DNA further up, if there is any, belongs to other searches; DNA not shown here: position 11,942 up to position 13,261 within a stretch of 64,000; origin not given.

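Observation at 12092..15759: Compact three-gene glycosylation module (flippase-like, GT2 polyprenyl-phosphate sugar synthase, GT-C transferase), likely using a polyprenyl-phosphate-linked sugar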

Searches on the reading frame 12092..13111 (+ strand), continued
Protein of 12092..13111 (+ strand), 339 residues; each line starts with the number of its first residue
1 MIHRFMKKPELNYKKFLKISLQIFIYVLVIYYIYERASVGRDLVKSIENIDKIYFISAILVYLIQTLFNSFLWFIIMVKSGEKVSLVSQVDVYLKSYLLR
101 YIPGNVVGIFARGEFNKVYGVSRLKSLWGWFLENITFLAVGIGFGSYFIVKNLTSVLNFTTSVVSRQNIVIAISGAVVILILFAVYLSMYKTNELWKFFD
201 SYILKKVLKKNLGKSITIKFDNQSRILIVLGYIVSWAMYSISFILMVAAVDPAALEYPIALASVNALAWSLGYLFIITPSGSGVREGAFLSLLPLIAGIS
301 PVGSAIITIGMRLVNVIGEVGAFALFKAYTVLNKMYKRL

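Call 55: find_related_loci(query=A3, collection=genome_contigs, flank=7000)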
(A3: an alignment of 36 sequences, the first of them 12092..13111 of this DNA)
Query A3 (339 aa) in genome_contigs; peptide patterns used: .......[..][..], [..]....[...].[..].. (x = any residue, [..] = any of these).
31 stretches matched a pattern; 19 encode a relative of the query (tblastn E <= 1e-3); 18 distinct loci.
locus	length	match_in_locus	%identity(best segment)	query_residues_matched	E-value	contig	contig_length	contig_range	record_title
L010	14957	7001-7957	56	21-339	4e-119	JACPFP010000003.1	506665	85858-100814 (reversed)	MAG: Candidatus Dojkabacteria bacterium isolate NC_groundwater_364_Ag_B-0.1um_38_12 GD18-4_B1_scaffold_1074990, whole ge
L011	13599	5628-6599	54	6-329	5e-116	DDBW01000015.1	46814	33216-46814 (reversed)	MAG TPA_asm: Candidatus Dojkabacteria bacterium UBA2022 UBA2022_contig_8319, whole genome shotgun sequence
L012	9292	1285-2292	54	4-339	2e-115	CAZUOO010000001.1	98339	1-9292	MAG TPA_asm: uncultured Candidatus Saccharibacteria bacterium isolate SRP319275_co5_98 genome assembly, contig: NODE_54_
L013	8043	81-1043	39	10-331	4e-62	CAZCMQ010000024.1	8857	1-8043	MAG TPA_asm: uncultured Candidatus Saccharibacteria bacterium isolate SRP329715_co2_58 genome assembly, contig: NODE_139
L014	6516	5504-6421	35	20-334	8e-56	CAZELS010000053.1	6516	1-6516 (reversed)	MAG TPA_asm: uncultured Candidatus Saccharibacteria bacterium isolate SRP067234_co1_47 genome assembly, contig: k99_1030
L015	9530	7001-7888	34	25-334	8e-56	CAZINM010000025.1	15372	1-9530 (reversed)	MAG TPA_asm: uncultured Candidatus Saccharibacteria bacterium isolate SRP239243_co2_309 genome assembly, contig: NODE_63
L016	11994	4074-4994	37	14-329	4e-55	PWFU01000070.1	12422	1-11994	MAG: Candidatus Dojkabacteria bacterium isolate T1Sed10_24 T1-Sed10-C5388, whole genome shotgun sequence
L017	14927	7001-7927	37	10-332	3e-54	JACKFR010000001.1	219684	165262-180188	MAG: Candidatus Nomurabacteria bacterium isolate HK-STAS-PATE-7 HK-STAS-PATE-7_1, whole genome shotgun sequence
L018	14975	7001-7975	36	6-337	1e-50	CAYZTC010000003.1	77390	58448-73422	MAG TPA_asm: uncultured Candidatus Saccharibacteria bacterium isolate SRP068000_co1_121 genome assembly, contig: NODE_21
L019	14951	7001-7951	34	10-337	2e-46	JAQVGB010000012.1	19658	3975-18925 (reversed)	MAG: Candidatus Dojkabacteria bacterium isolate STE_172 NODE_6127_length_19658_cov_3.798730_Sandtown_E, whole genome sho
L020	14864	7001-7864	37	23-327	1e-43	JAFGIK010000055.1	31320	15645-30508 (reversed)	MAG: Candidatus Dojkabacteria bacterium isolate Zod_Metabat.200 k87_7407756, whole genome shotgun sequence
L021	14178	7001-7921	32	17-338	6e-40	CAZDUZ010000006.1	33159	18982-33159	MAG TPA_asm: uncultured Candidatus Saccharibacteria bacterium isolate SRP239243_co2_395 genome assembly, contig: NODE_19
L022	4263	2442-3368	34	3-327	1e-37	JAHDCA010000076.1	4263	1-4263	MAG: Candidatus Dojkabacteria bacterium isolate MAG-123 RZ_53836, whole genome shotgun sequence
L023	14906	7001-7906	33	11-327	8e-42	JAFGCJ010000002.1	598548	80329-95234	MAG: Candidatus Dojkabacteria bacterium isolate Zod_Metabat.1102 k87_2421817, whole genome shotgun sequence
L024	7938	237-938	23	41-293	1e-6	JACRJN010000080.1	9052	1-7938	MAG: Candidatus Schekmanbacteria bacterium isolate NC_groundwater_1830_Pr3_B-0.1um_47_19 SR-2_scaffold_141_1575305, whol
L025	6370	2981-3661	26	72-320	4e-6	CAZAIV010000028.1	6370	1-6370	MAG TPA_asm: uncultured Gammaproteobacteria bacterium isolate SRP271791_co1_20 genome assembly, contig: k141_335974, who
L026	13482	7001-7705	22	39-286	3e-5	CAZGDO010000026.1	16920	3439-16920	MAG TPA_asm: uncultured Gammaproteobacteria bacterium isolate binchicken_co387_564 genome assembly, contig: NODE_3779_le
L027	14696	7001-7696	23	70-320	2e-4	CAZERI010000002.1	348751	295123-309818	MAG TPA_asm: uncultured Gammaproteobacteria bacterium isolate SRP278252_co1_729 genome assembly, contig: NODE_14_length_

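Call 70: search_protein_families(library=pfam, proteins=[L026:3-1406:+, L026:1408-2976:+, L026:2989-4668:+, L026:4665-6029:+, L026:5956-6951:+, L026:6953-7888:+, L026:7812-8966:+, L026:8994-10841:+], max_evalue=0.001)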
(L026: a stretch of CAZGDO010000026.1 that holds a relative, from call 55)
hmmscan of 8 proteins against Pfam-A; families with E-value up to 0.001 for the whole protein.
L026:3-1406:+ (467 aa): 0 families

L026:1408-2976:+ (522 aa): 5 families
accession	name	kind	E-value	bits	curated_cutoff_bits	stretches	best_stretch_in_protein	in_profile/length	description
PF10412.15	TrwB_AAD_bind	-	5.3e-12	45.7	20.5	1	26-338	12-310/387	Type IV secretion-system coupling protein DNA-binding domain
PF01935.23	DUF87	-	5.3e-11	43.5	23.2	1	29-245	23-204/220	Helicase HerA, central domain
PF12696.13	TraG-D_C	-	1.6e-06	28.5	22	1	280-345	3-71/126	TraM recognition site of TraD and TraG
PF13401.12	AAA_22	-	0.00041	21.1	27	0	28-53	4-29/130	AAA domain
PF25199.1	nSTAND_NTPase5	-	0.00064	20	34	0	25-101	37-115/145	Novel STAND NTPase 5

L026:2989-4668:+ (559 aa): 4 families
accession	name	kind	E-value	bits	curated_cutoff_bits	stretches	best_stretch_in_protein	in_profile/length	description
PF09334.17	tRNA-synt_1g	-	7.4e-139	463.3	20.1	1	7-406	1-390/391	tRNA synthetases class I (M)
PF00133.28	tRNA-synt_1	-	1.5e-18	67.2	22.7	1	9-248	27-244/414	tRNA synthetases class I (I, L, M and V)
PF19303.5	Anticodon_3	-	1.9e-12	47.8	23.5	1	421-520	11-108/152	Anticodon binding domain of methionyl tRNA ligase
PF01406.26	tRNA-synt_1e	-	1.4e-09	38.2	27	1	9-113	12-116/301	tRNA synthetases class I (C) catalytic domain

L026:4665-6029:+ (454 aa): 7 families
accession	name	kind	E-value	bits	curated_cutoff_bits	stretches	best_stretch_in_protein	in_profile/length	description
PF13304.12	AAA_21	-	3.1e-26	93.6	27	2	163-257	220-303/304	AAA domain, putative AbiEii toxin, Type IV TA system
PF13175.12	AAA_15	-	2.6e-24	87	32.1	2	166-257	291-374/374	AAA ATPase domain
PF20469.4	OLD-like_TOPRIM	-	2.1e-16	60.7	23.2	1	303-367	1-67/67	Overcoming lysogenization defect protein-like, TOPRIM domain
PF02463.25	SMC_N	-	3.5e-07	30.3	40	1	3-45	2-46/220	RecF/RecN/SMC N terminal domain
PF11398.14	DUF2813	-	7.8e-07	29.2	21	0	216-282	286-349/372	Protein of unknown function (DUF2813)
PF13555.12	AAA_29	-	0.00017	21.7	27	1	25-45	23-43/61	P-loop containing region of AAA domain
PF13476.12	AAA_23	-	0.00044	21.4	27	1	6-45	2-40/201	AAA domain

L026:5956-6951:+ (331 aa): 3 families
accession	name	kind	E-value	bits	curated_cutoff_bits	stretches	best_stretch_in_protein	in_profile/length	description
PF00535.33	Glycos_transf_2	-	9.2e-31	107.5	23.3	1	29-190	1-165/168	Glycosyl transferase family 2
PF13641.12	Glyco_tranf_2_3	-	1.3e-08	35.6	27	1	28-146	3-123/230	Glycosyltransferase like family 2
PF10111.15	Glyco_tranf_2_2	-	1.1e-06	28.9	27.3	1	29-132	1-103/276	Glycosyltransferase like family 2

L026:6953-7888:+ (311 aa): 0 families

L026:7812-8966:+ (384 aa): 5 families
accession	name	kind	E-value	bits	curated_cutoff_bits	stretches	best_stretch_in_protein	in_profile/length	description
PF03054.22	tRNA_Me_trans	-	9.8e-74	247.8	20.6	1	30-227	2-202/202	tRNA methyl transferase HUP domain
PF20259.3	tRNA_Me_trans_M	-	1.9e-22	79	27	1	232-295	2-66/66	tRNA methyl transferase PRC-barrel domain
PF20258.4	tRNA_Me_trans_C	-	7e-15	55.6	20.6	1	305-379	2-77/77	Aminomethyltransferase beta-barrel domain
PF02540.23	NAD_synthase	-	4.7e-05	23.1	21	0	30-100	20-83/242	NAD synthase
PF02568.20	ThiI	-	4.9e-05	23.5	20.5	1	34-102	9-76/197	Thiamine biosynthesis protein (ThiI)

L026:8994-10841:+ (615 aa): 2 families
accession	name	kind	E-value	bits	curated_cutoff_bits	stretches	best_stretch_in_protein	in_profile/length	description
PF01411.24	tRNA-synt_2c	-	1.6e-108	364.1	30.3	1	5-464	1-451/552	tRNA synthetases class II (A)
PF07973.19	tRNA_SAD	-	4.5e-14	52.6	24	1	562-610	1-43/44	Threonyl and Alanyl tRNA synthetase second additional domain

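Call 79: search_protein_families(library=pfam, proteins=[L025:2735-5215:+, L027:6728-9202:+, L024:45-1058:+, L026:6953-7888:+], max_evalue=0.01)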
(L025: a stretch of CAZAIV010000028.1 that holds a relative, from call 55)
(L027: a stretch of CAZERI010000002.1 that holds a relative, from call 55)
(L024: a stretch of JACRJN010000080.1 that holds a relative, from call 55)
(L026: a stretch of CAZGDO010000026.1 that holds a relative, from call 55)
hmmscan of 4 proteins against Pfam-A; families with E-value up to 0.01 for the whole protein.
L025:2735-5215:+ (827 aa): 1 family
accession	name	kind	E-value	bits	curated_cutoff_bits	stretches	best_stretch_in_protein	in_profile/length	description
PF09852.15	DUF2079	-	2.4e-62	212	28.2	1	358-751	1-406/459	Predicted membrane protein (DUF2079)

L027:6728-9202:+ (825 aa): 1 family
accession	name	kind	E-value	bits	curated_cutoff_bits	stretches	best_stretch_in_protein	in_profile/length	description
PF09852.15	DUF2079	-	2.9e-53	182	28.2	1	374-800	1-446/459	Predicted membrane protein (DUF2079)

L024:45-1058:+ (338 aa): 1 family
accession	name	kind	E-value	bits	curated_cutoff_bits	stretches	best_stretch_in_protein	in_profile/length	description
PF03706.18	LPG_synthase_TM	-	7.2e-13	49.1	33.4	1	53-321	8-297/302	Lysylphosphatidylglycerol synthase TM region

L026:6953-7888:+ (311 aa): 0 families

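Call 82: search_protein_families(library=pfam, proteins=[L027:2042-3100:+, L027:3108-3788:+, L027:3785-4975:+, L027:4953-6146:+, L027:6238-6810:+, L027:9244-10068:+, L027:10087-10599:+, L027:11498-12748:-, L025:1049-2227:-, L025:5222-6040:+], max_evalue=0.001)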
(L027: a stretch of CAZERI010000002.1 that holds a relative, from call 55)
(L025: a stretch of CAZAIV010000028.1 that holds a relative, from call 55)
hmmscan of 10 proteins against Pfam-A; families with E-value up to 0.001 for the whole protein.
L027:2042-3100:+ (352 aa): 4 families
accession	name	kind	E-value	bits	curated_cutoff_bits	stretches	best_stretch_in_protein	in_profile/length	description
PF16576.10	HlyD_D23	-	7.7e-17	61.7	30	1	49-241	2-184/214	Barrel-sandwich domain of CusB or HlyD membrane-fusion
PF13437.12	HlyD_3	-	1.3e-10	42.3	22.2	1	168-263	2-95/106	HlyD family secretion protein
PF13533.13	Biotin_lipoyl_2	-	1e-05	25.6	29.8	1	67-96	3-32/32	Biotin-lipoyl like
PF12700.13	HlyD_2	-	0.00014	21.2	25.1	1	11-163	9-158/416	HlyD family secretion protein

L027:3108-3788:+ (226 aa): 6 families
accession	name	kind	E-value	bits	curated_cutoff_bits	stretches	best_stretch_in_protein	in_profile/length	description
PF00005.33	ABC_tran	-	1.5e-36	126.4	25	1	28-175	2-136/137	ABC transporter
PF13304.12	AAA_21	-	2.3e-08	34.9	27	1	39-66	1-31/304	AAA domain, putative AbiEii toxin, Type IV TA system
PF02463.25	SMC_N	-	3.3e-08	33.7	40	1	37-220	24-212/220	RecF/RecN/SMC N terminal domain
PF13555.12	AAA_29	-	9.1e-05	22.6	27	1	37-55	23-41/61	P-loop containing region of AAA domain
PF13401.12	AAA_22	-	0.00024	21.9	27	1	38-173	6-92/130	AAA domain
PF25199.1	nSTAND_NTPase5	-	0.00026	21.3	34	0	21-55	23-59/145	Novel STAND NTPase 5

L027:3785-4975:+ (396 aa): 2 families
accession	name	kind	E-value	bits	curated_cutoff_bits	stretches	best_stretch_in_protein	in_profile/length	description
PF12704.14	MacB_PCD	-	5.5e-46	157.9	27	1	21-238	1-202/207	MacB-like periplasmic core domain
PF02687.27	FtsX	-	4.7e-21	75.5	25.5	1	279-389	3-120/120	FtsX-like permease C-terminal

L027:4953-6146:+ (397 aa): 4 families
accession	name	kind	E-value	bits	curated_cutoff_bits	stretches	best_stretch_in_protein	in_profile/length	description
PF07995.17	GSDH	-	1.1e-15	58.2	25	1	155-391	95-330/332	Glucose / Sorbosone dehydrogenase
PF22807.2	TrAA12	-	7.2e-10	38.2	30.9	1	290-395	267-379/463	TrAA12-like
PF23500.1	DUF7133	-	9.8e-08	32.1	27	1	97-250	57-206/385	Domain of unknown function (DUF7133)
PF01436.27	NHL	-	0.00045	20.6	20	0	369-390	3-22/28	NHL repeat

L027:6238-6810:+ (190 aa): 0 families

L027:9244-10068:+ (274 aa): 2 families
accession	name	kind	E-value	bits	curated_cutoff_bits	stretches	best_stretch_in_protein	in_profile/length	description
PF04471.18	Mrr_cat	-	2.5e-10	40.9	21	1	86-186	6-99/115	Restriction endonuclease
PF03477.21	ATP-cone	-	7.1e-10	39.7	25.8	1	3-67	2-73/88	ATP cone domain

L027:10087-10599:+ (170 aa): 0 families

L027:11498-12748:- (416 aa): 3 families
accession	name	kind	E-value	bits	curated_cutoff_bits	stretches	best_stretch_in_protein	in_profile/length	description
PF00817.25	IMS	-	2.7e-38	131.6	23.2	1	9-156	1-147/148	impB/mucB/samB family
PF21999.2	IMS_HHH_1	-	6e-10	39.9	27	1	183-234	2-53/53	DNA polymerase-iota, thumb domain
PF11799.13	IMS_C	-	4.4e-07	30.7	20.7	1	248-354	2-106/109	impB/mucB/samB family C-terminal domain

L025:1049-2227:- (392 aa): 1 family
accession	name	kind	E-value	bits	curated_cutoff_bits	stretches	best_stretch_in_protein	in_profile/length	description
PF13424.12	TPR_12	-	5.4e-05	23.7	30.1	0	315-361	19-67/77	Tetratricopeptide repeat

L025:5222-6040:+ (272 aa): 2 families
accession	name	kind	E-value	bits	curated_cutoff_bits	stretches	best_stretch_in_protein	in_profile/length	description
PF04471.18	Mrr_cat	-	8.1e-10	39.3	21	1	85-187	6-101/115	Restriction endonuclease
PF03477.21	ATP-cone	-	2.8e-05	25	25.8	1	1-63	1-70/88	ATP cone domain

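Call 86: search_solved_structures(query=L027:7787-9202:+, max_evalue=10)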
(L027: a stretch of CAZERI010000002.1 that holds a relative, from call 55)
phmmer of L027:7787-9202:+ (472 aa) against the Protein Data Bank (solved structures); distinct sequences matched with E-value up to 10: 4.
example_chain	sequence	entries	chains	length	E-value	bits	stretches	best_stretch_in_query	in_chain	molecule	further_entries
9m6h_A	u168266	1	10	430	3.8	10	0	371-409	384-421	Flagellar hook-associated protein 2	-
9u4r_AC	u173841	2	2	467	7.9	8.9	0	371-409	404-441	Flagellar hook-associated protein 2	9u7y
9gnz_R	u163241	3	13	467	7.9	8.9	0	371-409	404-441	Flagellar hook-associated protein 2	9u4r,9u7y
9m6i_A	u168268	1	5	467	7.9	8.9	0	371-409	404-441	Flagellar hook-associated protein 2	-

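Call 87: search_protein_families(library=pfam, proteins=[L027:7787-9202:+, L025:3800-5215:+], max_evalue=10)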
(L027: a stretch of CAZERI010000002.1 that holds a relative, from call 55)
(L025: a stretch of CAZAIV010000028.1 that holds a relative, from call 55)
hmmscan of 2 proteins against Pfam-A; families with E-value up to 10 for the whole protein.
L027:7787-9202:+ (472 aa): 2 families
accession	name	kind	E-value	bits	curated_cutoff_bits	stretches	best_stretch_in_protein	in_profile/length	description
PF09852.15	DUF2079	-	4.4e-54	184.7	28.2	1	21-448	1-447/459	Predicted membrane protein (DUF2079)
PF14897.12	EpsG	-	1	8.8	30.1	1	7-347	4-309/326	EpsG family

L025:3800-5215:+ (472 aa): 1 family
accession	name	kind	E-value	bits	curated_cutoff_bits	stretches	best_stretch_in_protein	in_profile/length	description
PF09852.15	DUF2079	-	3.8e-64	217.9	28.2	1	3-396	1-406/459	Predicted membrane protein (DUF2079)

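Call 92: search_protein_representatives(alignment_id=A3)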
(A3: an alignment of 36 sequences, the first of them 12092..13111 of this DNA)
Query: 36 sequences, 320 profile positions. Proteins with E-value up to 0.001 (for the whole library): 12781; up to 1e-10: 5913; up to 1e-30: 80. The best 150 are listed.
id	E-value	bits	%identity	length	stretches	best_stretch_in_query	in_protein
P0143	5.0e-120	417.0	-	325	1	1-319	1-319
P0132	2.7e-116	404.7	-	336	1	4-317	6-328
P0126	3.2e-113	394.6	-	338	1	1-318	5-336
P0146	2.5e-112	391.7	-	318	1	7-317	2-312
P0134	3.0e-112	391.5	-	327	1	3-319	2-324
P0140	5.1e-112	390.7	-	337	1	4-318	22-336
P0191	1.0e-110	386.4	-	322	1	4-318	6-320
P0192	3.6e-105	368.2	-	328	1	16-316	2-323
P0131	1.2e-104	366.5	-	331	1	4-315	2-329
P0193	2.9e-103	361.9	-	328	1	7-315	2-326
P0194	2.4e-100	352.3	-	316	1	4-318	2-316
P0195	1.3e-81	290.7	-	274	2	4-157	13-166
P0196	7.2e-80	285.0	-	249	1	72-318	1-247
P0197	1.0e-78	281.3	-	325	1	9-315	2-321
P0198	2.4e-73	263.6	-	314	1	12-309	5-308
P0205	1.6e-38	149.2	-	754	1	3-313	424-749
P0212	7.4e-36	140.4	-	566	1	6-309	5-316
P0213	3.0e-35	138.4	-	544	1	5-309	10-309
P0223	6.6e-34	134.0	-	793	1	7-318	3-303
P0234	1.8e-32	129.3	-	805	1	5-313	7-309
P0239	2.8e-32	128.7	-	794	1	11-314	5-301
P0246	1.3e-31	126.5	-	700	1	8-311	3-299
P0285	8.7e-30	120.5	-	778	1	10-318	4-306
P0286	9.3e-30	120.4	-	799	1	3-319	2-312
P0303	3.1e-29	118.7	-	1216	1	13-305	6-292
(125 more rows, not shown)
